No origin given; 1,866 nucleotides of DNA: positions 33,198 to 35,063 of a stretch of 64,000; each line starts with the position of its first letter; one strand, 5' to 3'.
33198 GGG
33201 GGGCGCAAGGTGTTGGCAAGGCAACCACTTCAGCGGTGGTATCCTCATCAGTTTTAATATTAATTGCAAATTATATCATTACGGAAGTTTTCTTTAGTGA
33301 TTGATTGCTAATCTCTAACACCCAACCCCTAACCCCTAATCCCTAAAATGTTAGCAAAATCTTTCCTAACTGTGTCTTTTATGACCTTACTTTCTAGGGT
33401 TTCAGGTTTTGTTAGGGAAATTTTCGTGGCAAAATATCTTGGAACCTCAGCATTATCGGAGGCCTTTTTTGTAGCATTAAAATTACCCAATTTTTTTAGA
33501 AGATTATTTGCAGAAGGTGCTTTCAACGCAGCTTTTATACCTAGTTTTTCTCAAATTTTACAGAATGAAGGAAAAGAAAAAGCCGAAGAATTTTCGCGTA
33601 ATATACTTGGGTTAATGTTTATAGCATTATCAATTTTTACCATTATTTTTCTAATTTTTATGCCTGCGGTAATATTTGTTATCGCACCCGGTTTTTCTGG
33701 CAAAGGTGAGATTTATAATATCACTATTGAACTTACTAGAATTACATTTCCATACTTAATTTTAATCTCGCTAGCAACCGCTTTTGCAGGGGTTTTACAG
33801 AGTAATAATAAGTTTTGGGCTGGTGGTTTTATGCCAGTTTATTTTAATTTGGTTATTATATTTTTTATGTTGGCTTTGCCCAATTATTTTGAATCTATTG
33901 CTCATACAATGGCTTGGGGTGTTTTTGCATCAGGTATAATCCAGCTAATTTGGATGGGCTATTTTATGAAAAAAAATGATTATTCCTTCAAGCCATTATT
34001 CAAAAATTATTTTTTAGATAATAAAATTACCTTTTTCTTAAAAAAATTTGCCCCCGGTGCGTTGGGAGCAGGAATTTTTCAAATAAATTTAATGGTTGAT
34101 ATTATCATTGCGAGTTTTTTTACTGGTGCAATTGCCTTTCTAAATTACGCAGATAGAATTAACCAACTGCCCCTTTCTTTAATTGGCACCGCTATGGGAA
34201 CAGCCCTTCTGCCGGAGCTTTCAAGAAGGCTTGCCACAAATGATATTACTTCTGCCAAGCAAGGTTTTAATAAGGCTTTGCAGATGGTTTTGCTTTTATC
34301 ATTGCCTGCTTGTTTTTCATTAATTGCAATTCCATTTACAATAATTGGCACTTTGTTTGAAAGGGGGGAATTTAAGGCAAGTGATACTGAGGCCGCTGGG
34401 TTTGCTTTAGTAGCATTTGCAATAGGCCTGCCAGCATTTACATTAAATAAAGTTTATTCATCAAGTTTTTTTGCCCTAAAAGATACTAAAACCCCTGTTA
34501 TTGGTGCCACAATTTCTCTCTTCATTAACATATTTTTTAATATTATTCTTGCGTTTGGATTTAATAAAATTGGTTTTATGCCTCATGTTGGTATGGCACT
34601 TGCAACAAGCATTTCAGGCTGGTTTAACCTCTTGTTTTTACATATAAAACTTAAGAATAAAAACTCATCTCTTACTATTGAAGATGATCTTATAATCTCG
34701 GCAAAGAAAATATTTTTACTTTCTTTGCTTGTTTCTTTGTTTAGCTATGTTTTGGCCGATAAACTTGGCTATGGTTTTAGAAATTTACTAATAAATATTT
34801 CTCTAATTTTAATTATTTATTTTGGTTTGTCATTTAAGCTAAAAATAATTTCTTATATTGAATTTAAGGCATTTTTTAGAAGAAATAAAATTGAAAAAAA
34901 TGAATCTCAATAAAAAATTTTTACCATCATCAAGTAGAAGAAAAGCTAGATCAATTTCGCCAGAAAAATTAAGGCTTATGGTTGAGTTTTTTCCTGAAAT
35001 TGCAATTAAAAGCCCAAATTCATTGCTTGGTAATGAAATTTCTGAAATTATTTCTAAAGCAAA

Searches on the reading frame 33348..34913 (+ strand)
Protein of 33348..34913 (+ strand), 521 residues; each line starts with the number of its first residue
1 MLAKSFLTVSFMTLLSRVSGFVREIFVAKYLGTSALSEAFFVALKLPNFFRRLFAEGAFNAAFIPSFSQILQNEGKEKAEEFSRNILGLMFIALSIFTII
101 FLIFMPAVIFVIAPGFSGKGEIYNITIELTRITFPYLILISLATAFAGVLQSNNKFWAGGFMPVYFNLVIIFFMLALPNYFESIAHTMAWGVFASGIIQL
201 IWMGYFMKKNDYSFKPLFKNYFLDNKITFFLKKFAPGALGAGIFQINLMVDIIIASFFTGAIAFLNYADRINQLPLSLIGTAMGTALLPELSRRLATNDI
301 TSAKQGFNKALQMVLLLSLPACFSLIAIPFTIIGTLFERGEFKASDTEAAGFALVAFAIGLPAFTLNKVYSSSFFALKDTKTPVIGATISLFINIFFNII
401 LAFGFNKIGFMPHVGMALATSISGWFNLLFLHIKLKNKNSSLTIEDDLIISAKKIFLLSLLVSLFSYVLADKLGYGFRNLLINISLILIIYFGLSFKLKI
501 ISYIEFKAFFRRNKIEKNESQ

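Call 56: search_protein_families(library=pfam, proteins=[window:33348-34913:+], max_evalue=0.00001)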
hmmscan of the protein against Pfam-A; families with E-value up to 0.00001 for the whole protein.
window:33348-34913:+ (521 aa): 2 families
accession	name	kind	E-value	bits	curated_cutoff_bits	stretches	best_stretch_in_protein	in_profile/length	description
PF03023.19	MurJ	-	2.6e-106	356.4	27.4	1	27-469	1-432/451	Lipid II flippase MurJ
PF01554.23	MatE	-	2.1e-06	28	24.9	1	253-400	19-161/161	MatE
